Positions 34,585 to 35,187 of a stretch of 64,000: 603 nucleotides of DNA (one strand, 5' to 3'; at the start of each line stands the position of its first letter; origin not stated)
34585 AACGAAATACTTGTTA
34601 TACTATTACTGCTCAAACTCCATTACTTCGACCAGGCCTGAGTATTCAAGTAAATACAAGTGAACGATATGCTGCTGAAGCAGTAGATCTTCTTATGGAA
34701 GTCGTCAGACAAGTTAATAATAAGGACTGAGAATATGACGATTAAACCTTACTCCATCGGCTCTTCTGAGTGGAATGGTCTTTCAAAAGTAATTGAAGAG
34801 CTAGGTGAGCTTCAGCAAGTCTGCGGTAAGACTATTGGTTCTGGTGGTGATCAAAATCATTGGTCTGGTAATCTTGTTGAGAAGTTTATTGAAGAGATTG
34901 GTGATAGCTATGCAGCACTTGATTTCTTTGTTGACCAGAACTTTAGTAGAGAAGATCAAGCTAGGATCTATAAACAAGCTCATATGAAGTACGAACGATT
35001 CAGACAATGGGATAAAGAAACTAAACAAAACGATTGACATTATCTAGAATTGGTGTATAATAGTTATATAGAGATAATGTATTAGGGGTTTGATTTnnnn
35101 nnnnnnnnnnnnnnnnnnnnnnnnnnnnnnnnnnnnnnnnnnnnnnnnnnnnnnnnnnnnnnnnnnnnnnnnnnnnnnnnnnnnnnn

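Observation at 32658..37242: NAD+ salvage plus ADP-ribose processing module (NMNAT-Nudix, macro domain, MazG-like, NAMPT)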

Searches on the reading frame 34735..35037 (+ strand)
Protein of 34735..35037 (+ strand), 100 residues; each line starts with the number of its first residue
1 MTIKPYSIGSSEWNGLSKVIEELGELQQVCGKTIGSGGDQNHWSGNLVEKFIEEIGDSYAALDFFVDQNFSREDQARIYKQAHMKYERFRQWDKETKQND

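Call 3: search_protein_families(library=pfam, proteins=[window:34735-35037:+], max_evalue=0.1)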
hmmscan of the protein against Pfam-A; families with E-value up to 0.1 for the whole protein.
window:34735-35037:+ (100 aa): 0 families

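Call 5: search_protein_families(library=phrogs, proteins=[window:34735-35037:+], max_evalue=0.01)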
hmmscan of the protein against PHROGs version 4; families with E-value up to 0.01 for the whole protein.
window:34735-35037:+ (100 aa): 2 families
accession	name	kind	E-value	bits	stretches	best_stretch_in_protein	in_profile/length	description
phrog_25433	-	unknown function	1.8e-14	55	1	6-96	12-103/210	-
phrog_4856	-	other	4e-07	30.9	1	15-95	90-175/195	nucleoside triphosphate pyrophosphohydrolase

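Call 6: search_protein_families(library=ncbifam, proteins=[window:34735-35037:+], max_evalue=0.1)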
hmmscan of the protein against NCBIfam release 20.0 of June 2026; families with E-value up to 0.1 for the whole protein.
window:34735-35037:+ (100 aa): 0 families

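Call 10: search_solved_structures(query=window:34735-35037:+, max_evalue=1, show_alignments=2)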
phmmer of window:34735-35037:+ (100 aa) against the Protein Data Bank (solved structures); distinct sequences matched with E-value up to 1: 1.
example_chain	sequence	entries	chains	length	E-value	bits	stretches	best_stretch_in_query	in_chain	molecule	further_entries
6b85_J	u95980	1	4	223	0.88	13.4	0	10-29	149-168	TMHC4_R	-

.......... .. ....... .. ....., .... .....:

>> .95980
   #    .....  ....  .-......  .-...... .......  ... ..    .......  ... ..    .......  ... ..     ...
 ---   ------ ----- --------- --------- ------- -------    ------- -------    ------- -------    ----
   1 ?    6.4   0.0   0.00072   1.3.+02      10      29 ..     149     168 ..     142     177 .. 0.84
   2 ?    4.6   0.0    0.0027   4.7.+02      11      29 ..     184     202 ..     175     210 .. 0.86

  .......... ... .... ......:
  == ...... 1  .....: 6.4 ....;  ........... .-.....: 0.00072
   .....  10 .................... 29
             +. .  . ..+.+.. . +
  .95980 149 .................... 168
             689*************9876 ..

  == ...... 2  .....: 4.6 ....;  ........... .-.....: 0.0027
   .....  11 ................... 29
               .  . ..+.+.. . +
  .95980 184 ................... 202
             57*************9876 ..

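Call 12: search_dna_similar(query=window:34735-35037:+, collection=phages, mode=protein, max_rows=30, max_evalue=0.001)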
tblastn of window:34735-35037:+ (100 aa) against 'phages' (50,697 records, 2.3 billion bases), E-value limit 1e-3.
Records with a match: 13; places in all: 13; records where one place covers at least 80% of the query: 13.
Best place of each record, by identity: <60% 13.
By first word of the organism name: Pseudomonas 10; Xanthomonas 2; Stenotrophomonas 1.
By host as written in the record: Pseudomonas aeruginosa PA14 3; Pseudomonas aeruginosa 3; Pseudomonas aeruginosa PAO1 2; Xanthomonas arboricola pv. juglandis IVIA 1317-1a 2; - 2; Stenotrophomonas maltophilia 1.
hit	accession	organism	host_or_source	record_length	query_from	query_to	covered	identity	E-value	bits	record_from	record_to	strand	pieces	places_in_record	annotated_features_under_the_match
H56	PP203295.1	Pseudomonas phage TIVP-H6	Pseudomonas aeruginosa PA14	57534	6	95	90%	39.8%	2e-11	64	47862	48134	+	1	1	hypothetical protein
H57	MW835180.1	Pseudomonas phage vB_PaeS_PAJD-1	Pseudomonas aeruginosa PAO1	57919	6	95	90%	39.8%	2e-11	64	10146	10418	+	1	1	hypothetical protein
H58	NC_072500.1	Pseudomonas phage vB_PaeS_PAJD-1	Pseudomonas aeruginosa PAO1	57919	6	95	90%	39.8%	2e-11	64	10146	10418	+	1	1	hypothetical protein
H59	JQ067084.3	Pseudomonas phage PaMx25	Pseudomonas aeruginosa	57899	6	95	90%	38.7%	5e-11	63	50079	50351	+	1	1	hypothetical protein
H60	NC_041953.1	Pseudomonas phage PaMx25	Pseudomonas aeruginosa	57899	6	95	90%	38.7%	5e-11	63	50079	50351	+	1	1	hypothetical protein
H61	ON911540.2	Xanthomonas phage vB_Xar_IVIA-DoCa3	Xanthomonas arboricola pv. juglandis ...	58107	6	95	90%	38.0%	2e-11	64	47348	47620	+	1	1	hypothetical protein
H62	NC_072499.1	Xanthomonas phage vB_Xar_IVIA-DoCa3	Xanthomonas arboricola pv. juglandis ...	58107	6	95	90%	38.0%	2e-11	64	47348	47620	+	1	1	hypothetical protein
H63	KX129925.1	Pseudomonas phage NP1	-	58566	6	95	90%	38.0%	2e-11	64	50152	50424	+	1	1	hypothetical protein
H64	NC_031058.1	Pseudomonas phage NP1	-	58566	6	95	90%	38.0%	2e-11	64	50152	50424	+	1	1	hypothetical protein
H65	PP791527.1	Pseudomonas phage BL5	Pseudomonas aeruginosa PA14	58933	6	95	90%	38.0%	3e-11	64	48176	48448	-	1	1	hypothetical protein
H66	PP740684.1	Pseudomonas phage vB_Pae_SG_WM_Sew_P3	Pseudomonas aeruginosa PA14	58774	6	95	90%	38.0%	5e-11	62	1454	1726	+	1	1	hypothetical protein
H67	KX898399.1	Pseudomonas phage JG012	Pseudomonas aeruginosa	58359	6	95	90%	37.0%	9e-11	62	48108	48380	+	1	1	hypothetical protein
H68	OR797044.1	Stenotrophomonas phage vB_SmaS_Bhz59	Stenotrophomonas maltophilia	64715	13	92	80%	36.6%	1e-7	53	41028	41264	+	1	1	hypothetical protein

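Call 13: find_homologous_proteins(query=window:34735-35037:+, max_evalue=0.001)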
Query window:34735-35037:+ (100 aa): 36 proteins with E <= 0.001 among 36 candidates.
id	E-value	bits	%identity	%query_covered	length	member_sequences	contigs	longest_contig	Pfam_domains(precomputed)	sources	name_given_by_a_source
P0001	7.8e-62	224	100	100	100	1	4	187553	-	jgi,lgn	-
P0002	1.4e-38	149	65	97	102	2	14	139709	-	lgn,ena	-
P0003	4.3e-38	148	67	94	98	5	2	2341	-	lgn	-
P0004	2.6e-37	145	70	96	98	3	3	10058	-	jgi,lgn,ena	jgi:hypothetical protein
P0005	4.5e-37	144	70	94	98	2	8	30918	-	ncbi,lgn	-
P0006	7.3e-37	144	68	95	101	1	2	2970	-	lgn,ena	-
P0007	8.2e-37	144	69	94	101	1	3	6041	-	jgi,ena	-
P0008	8.5e-37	143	69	94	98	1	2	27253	-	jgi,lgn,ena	-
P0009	1.3e-36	143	69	95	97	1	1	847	-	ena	-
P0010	2.5e-36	142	69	95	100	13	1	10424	-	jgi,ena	-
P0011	4.6e-36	141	69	94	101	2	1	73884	-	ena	-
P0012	6.1e-36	141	68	94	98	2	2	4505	-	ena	-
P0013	1.4e-35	140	66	94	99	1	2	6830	-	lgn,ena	-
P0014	3.5e-35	138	67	94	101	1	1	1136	-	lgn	-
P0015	3.8e-35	138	66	94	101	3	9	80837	-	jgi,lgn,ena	-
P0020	1.8e-34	136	67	94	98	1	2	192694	-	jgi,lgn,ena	jgi:hypothetical protein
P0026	2.7e-32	129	64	94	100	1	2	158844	-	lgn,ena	-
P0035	1.8e-26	110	56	93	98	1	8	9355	-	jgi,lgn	jgi:NTP pyrophosphatase (non-canonical NTP hydrolase)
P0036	8.6e-24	102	54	92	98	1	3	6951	-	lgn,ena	-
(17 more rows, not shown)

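Call 20: find_encoding_contigs(protein=P0001, flank=6000, max_places=4)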
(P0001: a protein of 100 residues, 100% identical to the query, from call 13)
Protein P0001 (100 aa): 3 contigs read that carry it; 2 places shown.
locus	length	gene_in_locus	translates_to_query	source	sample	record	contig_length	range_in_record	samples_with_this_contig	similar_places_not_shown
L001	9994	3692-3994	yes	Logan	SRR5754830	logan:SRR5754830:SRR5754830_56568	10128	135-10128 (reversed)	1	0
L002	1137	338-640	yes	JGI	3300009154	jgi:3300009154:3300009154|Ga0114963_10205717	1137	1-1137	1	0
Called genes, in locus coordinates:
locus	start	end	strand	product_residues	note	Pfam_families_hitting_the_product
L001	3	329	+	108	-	?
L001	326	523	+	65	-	-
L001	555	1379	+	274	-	PF01145:Band_7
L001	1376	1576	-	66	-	-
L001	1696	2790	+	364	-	PF01467:CTP_transf_like, PF00293:NUDIX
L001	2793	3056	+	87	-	-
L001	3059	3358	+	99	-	-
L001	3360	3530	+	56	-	-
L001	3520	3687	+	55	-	-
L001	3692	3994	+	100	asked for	-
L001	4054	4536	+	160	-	-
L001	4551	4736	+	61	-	-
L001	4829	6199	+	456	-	PF18127:NAMPT_N, PF04095:NAPRTase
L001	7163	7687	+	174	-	-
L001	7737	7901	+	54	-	-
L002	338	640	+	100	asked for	-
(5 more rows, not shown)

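Call 21: find_encoding_contigs(protein=P0002, flank=8000, max_places=4)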
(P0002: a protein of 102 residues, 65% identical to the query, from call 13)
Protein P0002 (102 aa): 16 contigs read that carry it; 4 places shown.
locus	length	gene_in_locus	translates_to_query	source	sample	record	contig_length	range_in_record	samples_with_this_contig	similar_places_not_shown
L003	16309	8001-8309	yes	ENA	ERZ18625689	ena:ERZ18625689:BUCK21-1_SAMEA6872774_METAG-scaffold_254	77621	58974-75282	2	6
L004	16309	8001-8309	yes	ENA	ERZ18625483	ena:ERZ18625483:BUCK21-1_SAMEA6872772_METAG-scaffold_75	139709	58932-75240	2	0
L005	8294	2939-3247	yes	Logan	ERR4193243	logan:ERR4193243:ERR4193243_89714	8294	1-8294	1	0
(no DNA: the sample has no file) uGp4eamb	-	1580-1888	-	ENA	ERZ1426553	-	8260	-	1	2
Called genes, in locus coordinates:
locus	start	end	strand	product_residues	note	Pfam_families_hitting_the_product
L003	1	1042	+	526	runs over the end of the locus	-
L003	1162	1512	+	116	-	-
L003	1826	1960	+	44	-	-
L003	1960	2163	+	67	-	-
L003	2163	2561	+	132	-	-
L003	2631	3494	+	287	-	PF13191:AAA_16 (faint)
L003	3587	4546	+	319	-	PF06067:DUF932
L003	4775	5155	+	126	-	PF20530:DUF6745 (faint)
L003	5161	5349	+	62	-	-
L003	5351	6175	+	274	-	PF01145:Band_7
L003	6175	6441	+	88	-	-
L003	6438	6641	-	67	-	-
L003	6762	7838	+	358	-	PF01467:CTP_transf_like, PF00293:NUDIX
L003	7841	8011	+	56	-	-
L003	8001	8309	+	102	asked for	-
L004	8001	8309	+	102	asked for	-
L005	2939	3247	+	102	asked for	-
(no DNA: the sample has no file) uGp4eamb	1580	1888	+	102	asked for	-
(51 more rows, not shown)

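Call 22: find_encoding_contigs(protein=P0020, flank=8000, max_places=2)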
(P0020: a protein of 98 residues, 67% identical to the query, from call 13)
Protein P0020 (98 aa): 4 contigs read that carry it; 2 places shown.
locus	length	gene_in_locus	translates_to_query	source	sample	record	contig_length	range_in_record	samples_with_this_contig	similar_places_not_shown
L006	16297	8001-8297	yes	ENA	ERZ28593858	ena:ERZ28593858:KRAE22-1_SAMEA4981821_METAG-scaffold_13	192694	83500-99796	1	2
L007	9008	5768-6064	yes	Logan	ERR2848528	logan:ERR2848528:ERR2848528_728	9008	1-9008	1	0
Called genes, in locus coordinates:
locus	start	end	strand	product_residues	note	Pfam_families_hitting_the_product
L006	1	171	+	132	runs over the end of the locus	PF01818:Translat_reg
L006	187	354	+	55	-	-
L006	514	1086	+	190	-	PF00578:AhpC-TSA, PF08534:Redoxin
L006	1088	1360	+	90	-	-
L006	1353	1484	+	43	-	-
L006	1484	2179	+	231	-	-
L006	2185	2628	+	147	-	PF25185:Tad3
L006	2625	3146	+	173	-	PF06941:NT5C (faint)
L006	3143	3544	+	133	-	PF01467:CTP_transf_like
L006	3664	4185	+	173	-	-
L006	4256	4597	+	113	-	-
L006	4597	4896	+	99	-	-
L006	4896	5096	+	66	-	-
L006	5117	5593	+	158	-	-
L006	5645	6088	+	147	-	-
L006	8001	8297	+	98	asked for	-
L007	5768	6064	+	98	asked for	-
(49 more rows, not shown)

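Call 23: find_encoding_contigs(protein=P0026, flank=8000, max_places=2)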
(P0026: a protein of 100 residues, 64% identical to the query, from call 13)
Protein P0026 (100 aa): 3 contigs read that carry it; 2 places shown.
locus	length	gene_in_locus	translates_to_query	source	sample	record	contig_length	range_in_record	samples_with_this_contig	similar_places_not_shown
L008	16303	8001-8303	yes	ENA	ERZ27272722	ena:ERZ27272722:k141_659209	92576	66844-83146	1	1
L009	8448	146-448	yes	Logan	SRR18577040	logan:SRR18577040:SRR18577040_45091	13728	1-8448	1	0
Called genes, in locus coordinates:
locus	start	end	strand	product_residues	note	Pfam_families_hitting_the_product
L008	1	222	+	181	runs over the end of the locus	PF12705:PDDEXK_1 (faint)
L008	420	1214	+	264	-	-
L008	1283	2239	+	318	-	PF06067:DUF932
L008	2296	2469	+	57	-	-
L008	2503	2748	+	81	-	-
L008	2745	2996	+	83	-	-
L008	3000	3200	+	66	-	-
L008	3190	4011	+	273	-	PF01145:Band_7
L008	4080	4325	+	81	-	-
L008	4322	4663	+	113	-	PF20037:DUF6440 (faint)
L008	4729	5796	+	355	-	PF01467:CTP_transf_like, PF00293:NUDIX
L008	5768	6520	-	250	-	PF07460:NUMOD3 (weak)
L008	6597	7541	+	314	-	PF04055:Radical_SAM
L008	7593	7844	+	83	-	-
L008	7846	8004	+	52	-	-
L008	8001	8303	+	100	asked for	-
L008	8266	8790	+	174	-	-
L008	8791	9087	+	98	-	-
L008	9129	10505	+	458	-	PF18127:NAMPT_N, PF04095:NAPRTase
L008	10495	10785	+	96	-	-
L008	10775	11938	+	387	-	-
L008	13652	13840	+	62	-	-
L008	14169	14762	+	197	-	-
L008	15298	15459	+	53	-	-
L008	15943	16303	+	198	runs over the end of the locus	PF18760:ART-PolyVal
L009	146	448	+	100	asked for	-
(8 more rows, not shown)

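Call 24: find_encoding_contigs(protein=P0036, flank=8000, max_places=2)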
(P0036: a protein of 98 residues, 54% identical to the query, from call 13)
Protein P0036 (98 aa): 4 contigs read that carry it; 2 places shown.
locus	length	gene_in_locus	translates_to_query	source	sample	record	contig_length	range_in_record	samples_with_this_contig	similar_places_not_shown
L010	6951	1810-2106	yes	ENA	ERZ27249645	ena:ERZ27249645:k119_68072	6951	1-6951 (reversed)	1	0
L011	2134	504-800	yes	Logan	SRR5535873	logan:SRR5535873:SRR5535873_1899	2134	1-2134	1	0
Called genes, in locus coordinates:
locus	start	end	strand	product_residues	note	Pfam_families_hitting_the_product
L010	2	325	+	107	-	?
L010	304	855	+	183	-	PF03819:MazG, PF12643:MazG-like (weak)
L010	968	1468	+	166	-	PF23474:Acb1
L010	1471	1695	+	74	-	-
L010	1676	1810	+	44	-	-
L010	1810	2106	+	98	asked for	-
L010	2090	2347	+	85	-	-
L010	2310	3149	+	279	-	PF00303:Thymidylat_synt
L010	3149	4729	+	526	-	PF04851:ResIII, PF00270:DEAD (weak), PF13307:Helicase_C_2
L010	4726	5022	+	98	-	-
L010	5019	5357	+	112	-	PF00472:RF-1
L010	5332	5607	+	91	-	-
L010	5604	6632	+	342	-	PF00478:IMPDH, PF01070:FMN_dh (weak)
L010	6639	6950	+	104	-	?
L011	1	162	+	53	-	?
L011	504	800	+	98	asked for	-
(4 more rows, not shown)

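Call 25: find_encoding_contigs(protein=P0035, flank=8000, max_places=2)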
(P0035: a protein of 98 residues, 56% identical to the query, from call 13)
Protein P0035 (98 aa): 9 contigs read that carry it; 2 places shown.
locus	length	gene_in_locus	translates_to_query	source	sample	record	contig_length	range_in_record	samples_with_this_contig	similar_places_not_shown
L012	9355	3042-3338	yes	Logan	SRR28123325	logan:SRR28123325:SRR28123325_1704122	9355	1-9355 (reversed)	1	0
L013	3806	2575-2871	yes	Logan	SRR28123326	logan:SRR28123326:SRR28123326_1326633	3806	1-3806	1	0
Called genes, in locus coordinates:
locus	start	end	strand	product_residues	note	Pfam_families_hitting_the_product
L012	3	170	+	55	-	?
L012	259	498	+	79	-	-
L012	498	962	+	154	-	PF23831:DUF7201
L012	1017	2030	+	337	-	-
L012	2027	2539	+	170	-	PF03819:MazG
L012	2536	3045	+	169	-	PF23474:Acb1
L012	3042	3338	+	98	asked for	-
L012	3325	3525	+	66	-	-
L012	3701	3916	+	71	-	-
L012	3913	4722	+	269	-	PF00303:Thymidylat_synt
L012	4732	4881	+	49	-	-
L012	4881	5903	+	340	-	PF00478:IMPDH, PF01070:FMN_dh (faint)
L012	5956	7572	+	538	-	PF04851:ResIII, PF00270:DEAD (weak), PF13307:Helicase_C_2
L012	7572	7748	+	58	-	-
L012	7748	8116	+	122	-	PF00472:RF-1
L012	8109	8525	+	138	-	PF01467:CTP_transf_like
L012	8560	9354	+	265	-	?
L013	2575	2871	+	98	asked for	-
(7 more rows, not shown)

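Call 27: search_solved_structures(query=A1, max_evalue=10, show_alignments=3)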
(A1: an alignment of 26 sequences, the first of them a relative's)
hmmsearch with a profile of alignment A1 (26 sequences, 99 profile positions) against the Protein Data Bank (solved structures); distinct sequences matched with E-value up to 10: 2.
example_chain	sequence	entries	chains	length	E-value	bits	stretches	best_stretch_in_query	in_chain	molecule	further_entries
6tmf_H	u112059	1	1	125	0.26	14.9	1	8-58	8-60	30S ribosomal protein S6e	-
5vid_F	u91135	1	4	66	0.42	14.2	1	43-81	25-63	Bot.0671.2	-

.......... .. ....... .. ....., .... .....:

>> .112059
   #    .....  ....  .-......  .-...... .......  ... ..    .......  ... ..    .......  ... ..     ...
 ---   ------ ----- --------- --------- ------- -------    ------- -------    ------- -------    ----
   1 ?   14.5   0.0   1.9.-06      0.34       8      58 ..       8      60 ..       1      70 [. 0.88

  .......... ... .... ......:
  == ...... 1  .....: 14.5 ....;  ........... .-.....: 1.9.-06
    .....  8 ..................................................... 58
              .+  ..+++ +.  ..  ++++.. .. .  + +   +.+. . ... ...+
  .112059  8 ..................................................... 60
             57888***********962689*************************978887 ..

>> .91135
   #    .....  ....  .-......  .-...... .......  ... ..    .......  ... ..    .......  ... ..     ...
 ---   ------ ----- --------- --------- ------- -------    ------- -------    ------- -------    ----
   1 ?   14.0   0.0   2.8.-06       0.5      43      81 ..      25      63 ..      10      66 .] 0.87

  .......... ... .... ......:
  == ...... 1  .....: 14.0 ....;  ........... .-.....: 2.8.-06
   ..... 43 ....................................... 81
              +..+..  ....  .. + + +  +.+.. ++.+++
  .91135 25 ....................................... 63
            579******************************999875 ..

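Call 38: predict_structure(alignment_id=A1)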
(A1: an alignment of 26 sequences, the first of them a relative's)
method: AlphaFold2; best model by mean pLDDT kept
length: 100 residues; sequences in the alignment: 26
mean_pLDDT: 89.8   pTM: 0.75
mean pLDDT of the five models: 89.8, 87.4, 87.2, 86.1, 84.5
residues with pLDDT >= 90: 66; 70-90: 27; 50-70: 6; < 50: 1
segments of 3 or more residues with pLDDT < 50: none
pLDDT, mean of each block of 10 residues (from residue 1): 75 92 96 83 78 97 96 98 98 86
secondary structure, 60 per line:
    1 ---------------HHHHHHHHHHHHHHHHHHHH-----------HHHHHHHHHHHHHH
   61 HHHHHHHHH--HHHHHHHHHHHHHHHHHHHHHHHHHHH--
elements in order: H16-35 H47-69 H72-98

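Call 41: fold_search(model_id=the predicted structure, library=pdb)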
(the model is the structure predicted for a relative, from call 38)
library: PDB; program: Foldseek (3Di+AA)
matches with E <= 10: 254; with E <= 0.001: 0
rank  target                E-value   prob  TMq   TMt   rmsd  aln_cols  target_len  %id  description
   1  2a3q_B                1.6e-01  0.98  0.50  0.47   4.6        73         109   19  X-Ray Structure of Protein from Mus Musculus MM.29898 (released 2005-07-19)
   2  7mu5_F                1.7e-01  0.96  0.48  0.45   4.8        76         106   21  Human DCTPP1 bound to Triptolide (released 2022-08-24)
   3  7mu5_C                1.8e-01  0.95  0.46  0.45   4.8        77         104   23  Human DCTPP1 bound to Triptolide (released 2022-08-24)
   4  6sqw_D                1.9e-01  0.97  0.51  0.46   4.7        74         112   20  Mouse dCTPase in complex with 5-Me-dCMP (released 2020-01-29)
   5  2a3q_A                1.9e-01  0.97  0.51  0.46   4.6        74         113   20  X-Ray Structure of Protein from Mus Musculus MM.29898 (released 2005-07-19)
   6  2oie_D                2.0e-01  0.97  0.49  0.49   4.2        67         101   21  Crystal structure of RS21-C6 core segment RSCUT (released 2007-03-06)
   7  2oie_B                2.1e-01  0.97  0.49  0.45   4.3        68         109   20  Crystal structure of RS21-C6 core segment RSCUT (released 2007-03-06)
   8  6sqy_D                2.1e-01  0.97  0.50  0.45   4.7        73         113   19  Mouse dCTPase in complex with dCMP (released 2020-01-29)
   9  6sqw_A                2.1e-01  0.96  0.50  0.44   4.7        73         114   19  Mouse dCTPase in complex with 5-Me-dCMP (released 2020-01-29)
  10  6sqz_D                2.4e-01  0.96  0.50  0.46   4.7        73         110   19  Mouse dCTPase in complex with dCMPNPP (released 2020-01-29)
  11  2q73_D                2.4e-01  0.84  0.40  0.48   5.5        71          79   20  Crystal structure of iMazG from Vibrio DAT 722: Ctag-iMazG (P41212) (released 2007-10-09)
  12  2q73_B                2.4e-01  0.84  0.40  0.48   5.5        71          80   20  Crystal structure of iMazG from Vibrio DAT 722: Ctag-iMazG (P41212) (released 2007-10-09)
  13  2gta_B                2.4e-01  0.77  0.43  0.45   5.0        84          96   21  Crystal Structure of the putative pyrophosphatase YPJD from Bacillus subtilis. Northeast Structural Genomics Consortiu (released 2006-05-23)
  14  2q9l_D                2.6e-01  0.77  0.39  0.47   5.5        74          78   20  Crystal structure of iMazG from Vibrio DAT 722: Ctag-iMazG (P43212) (released 2007-10-09)
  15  7mu5_A                2.7e-01  0.94  0.50  0.46   4.4        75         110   17  Human DCTPP1 bound to Triptolide (released 2022-08-24)
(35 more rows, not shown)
